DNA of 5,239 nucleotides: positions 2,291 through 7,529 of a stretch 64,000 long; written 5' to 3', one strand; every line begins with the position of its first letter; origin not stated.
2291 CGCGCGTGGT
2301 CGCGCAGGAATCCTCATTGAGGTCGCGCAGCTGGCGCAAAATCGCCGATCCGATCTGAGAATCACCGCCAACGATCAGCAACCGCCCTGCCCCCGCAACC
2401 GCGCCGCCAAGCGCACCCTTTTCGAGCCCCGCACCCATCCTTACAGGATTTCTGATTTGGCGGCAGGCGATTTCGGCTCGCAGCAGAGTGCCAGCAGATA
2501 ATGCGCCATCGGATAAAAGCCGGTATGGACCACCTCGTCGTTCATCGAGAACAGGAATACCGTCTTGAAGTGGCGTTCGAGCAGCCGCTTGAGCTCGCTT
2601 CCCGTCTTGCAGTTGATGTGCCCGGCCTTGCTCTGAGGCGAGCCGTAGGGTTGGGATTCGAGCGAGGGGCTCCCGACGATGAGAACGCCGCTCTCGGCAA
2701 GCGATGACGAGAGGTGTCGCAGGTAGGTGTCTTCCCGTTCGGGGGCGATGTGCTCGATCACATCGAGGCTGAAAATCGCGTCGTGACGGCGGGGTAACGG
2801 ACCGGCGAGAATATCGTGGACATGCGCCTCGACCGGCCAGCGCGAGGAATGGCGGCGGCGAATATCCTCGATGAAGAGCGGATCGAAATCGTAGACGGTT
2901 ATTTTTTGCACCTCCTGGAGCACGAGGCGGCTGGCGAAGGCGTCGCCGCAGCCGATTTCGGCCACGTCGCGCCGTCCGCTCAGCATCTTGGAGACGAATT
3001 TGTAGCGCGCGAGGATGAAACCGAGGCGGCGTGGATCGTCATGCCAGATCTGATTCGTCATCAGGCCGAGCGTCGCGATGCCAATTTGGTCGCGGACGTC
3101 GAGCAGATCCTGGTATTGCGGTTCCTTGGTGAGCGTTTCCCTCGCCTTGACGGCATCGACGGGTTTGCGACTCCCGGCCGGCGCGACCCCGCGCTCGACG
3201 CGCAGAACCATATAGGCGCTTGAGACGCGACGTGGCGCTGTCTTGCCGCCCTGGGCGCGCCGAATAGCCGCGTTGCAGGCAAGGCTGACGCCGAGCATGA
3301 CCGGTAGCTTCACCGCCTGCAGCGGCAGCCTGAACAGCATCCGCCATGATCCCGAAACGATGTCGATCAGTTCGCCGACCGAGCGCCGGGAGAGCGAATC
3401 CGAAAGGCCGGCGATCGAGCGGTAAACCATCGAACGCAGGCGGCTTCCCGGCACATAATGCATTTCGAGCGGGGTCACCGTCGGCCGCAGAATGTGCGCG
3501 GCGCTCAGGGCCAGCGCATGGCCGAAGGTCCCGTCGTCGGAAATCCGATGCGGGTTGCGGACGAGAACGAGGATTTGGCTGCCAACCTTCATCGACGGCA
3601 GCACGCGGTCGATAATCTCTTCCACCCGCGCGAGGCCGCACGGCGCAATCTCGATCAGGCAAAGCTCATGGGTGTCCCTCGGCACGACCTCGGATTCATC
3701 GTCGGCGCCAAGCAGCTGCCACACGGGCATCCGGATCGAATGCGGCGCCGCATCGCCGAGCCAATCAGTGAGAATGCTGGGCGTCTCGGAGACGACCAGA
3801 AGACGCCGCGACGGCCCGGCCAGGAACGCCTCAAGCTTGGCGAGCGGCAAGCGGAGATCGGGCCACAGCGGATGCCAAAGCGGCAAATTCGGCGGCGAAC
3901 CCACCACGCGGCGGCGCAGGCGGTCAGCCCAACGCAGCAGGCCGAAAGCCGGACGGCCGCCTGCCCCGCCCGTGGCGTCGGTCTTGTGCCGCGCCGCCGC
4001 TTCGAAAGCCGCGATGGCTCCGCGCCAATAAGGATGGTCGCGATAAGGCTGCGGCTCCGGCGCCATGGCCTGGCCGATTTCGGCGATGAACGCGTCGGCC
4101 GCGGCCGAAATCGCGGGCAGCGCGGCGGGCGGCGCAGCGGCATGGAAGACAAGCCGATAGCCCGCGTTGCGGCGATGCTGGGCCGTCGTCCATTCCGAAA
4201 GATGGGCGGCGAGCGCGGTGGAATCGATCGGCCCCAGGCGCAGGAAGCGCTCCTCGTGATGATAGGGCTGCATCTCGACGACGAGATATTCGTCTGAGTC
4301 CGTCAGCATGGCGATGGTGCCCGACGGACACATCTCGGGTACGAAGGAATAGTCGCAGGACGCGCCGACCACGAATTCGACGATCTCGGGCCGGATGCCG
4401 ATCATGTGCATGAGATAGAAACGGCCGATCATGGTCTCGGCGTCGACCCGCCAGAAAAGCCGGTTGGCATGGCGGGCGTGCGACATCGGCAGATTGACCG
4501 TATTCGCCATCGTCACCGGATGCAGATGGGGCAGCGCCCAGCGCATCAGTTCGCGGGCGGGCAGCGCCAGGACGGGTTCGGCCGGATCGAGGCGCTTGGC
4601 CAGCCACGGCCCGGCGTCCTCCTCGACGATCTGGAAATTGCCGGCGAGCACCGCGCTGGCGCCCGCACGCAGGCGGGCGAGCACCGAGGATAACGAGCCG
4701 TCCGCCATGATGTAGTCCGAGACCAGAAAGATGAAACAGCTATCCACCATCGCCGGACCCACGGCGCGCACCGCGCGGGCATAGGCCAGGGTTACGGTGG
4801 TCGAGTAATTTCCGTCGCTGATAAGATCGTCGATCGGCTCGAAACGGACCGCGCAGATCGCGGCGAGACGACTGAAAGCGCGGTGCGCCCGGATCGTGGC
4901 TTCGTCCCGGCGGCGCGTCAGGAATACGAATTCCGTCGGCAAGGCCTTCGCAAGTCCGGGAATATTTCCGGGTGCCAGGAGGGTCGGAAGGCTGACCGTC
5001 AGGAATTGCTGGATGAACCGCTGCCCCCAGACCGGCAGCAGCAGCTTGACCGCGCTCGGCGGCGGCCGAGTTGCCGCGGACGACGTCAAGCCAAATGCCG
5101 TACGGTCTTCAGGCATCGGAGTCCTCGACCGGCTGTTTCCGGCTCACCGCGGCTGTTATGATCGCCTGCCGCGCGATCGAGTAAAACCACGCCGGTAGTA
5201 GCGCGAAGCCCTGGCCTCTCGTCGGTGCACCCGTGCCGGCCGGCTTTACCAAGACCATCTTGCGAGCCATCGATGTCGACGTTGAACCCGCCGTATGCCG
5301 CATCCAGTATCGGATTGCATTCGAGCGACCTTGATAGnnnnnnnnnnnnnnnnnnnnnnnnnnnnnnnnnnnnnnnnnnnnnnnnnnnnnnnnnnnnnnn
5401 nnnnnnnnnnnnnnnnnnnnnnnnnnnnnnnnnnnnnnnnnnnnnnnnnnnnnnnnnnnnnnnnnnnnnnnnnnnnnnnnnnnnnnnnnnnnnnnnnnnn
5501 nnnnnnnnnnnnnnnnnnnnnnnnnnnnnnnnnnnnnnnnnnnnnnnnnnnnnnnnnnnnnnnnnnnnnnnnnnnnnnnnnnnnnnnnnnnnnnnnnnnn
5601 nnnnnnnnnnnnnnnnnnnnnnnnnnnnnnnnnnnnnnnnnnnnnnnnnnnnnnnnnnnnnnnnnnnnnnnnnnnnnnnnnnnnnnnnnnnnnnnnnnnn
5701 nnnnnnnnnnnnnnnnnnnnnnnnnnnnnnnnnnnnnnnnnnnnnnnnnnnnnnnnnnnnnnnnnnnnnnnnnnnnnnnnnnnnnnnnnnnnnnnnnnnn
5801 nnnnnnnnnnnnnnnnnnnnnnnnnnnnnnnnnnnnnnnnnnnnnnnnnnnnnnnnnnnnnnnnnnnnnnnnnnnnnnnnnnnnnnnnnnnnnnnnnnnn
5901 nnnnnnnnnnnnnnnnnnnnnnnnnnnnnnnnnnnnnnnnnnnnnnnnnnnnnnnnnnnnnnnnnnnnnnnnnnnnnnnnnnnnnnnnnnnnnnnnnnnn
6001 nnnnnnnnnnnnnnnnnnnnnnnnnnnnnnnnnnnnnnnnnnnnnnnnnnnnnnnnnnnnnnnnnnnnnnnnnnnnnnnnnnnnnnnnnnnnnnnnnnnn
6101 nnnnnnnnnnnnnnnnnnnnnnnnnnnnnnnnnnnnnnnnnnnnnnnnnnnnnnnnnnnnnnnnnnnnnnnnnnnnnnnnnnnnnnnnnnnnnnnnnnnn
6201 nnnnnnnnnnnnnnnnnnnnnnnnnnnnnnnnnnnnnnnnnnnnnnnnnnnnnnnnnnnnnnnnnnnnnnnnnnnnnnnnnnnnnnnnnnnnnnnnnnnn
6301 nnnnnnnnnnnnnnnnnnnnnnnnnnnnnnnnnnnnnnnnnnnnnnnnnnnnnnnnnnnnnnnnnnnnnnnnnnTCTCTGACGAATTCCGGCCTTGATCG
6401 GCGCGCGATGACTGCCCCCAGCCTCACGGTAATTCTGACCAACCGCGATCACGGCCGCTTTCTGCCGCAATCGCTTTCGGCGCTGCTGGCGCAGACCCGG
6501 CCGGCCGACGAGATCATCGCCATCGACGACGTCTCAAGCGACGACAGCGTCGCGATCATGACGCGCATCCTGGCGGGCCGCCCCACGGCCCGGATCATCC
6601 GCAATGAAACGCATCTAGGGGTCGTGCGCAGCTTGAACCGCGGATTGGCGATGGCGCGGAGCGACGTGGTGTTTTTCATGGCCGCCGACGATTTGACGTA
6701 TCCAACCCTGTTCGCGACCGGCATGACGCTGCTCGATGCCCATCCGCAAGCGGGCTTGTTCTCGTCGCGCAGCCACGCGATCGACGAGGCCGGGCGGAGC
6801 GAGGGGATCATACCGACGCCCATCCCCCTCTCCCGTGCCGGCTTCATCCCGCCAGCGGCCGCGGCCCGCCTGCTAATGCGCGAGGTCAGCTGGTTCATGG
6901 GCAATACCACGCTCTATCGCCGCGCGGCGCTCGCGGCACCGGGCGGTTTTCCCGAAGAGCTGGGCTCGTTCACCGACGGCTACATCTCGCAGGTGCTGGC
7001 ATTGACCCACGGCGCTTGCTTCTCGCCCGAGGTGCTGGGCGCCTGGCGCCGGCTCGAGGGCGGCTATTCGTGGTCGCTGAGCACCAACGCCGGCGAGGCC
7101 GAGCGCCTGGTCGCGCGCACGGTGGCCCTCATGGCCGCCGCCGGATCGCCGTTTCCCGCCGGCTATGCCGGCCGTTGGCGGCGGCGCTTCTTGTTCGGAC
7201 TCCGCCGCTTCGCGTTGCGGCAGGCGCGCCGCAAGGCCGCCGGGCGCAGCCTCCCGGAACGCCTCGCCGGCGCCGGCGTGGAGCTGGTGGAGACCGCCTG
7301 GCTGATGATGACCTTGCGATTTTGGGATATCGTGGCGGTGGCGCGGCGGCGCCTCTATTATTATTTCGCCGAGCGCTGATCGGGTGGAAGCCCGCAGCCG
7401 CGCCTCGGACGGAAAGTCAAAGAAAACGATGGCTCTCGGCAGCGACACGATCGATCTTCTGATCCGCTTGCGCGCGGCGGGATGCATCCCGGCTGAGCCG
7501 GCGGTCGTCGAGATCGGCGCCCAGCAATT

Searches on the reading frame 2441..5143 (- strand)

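Call 71: search_protein_families(library=pfam, proteins=[window:2441-5143:-], max_evalue=0.00001)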
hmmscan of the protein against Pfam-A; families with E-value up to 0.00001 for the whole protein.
window:2441-5143:- (900 aa): 4 families
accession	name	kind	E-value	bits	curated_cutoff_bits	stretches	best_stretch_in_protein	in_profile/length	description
PF08242.18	Methyltransf_12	-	1.3e-08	35.9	30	1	729-821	2-98/98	Methyltransferase domain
PF13649.12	Methyltransf_25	-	2.2e-08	35.1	27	1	727-819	1-97/97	Methyltransferase domain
PF08241.18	Methyltransf_11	-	2.5e-06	28.5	21.2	1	729-823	2-95/95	Methyltransferase domain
PF13489.12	Methyltransf_23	-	5.2e-06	26.7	27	1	712-857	11-156/164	Methyltransferase domain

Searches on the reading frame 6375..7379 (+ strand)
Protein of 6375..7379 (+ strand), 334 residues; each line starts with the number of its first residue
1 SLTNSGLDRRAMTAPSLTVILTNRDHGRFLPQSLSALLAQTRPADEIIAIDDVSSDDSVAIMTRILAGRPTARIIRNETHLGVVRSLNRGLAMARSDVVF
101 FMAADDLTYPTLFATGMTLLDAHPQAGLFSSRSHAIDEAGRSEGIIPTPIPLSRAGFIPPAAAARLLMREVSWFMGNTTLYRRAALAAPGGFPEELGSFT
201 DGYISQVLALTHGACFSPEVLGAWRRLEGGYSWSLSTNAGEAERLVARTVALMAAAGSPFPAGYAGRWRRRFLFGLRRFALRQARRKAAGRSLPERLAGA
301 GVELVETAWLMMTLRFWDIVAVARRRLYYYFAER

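Call 71: search_protein_families(library=pfam, proteins=[window:6375-7379:+], max_evalue=0.00001)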
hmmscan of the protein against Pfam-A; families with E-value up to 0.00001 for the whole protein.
window:6375-7379:+ (334 aa): 3 families
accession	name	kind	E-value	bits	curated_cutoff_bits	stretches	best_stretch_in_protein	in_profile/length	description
PF00535.33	Glycos_transf_2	-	1.3e-19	71.1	23.3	1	20-186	5-164/168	Glycosyl transferase family 2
PF13641.12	Glyco_tranf_2_3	-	2.1e-14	54.5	27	1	15-214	1-199/230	Glycosyltransferase like family 2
PF10111.15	Glyco_tranf_2_2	-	1.6e-06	28.3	27.3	1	40-123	25-114/276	Glycosyltransferase like family 2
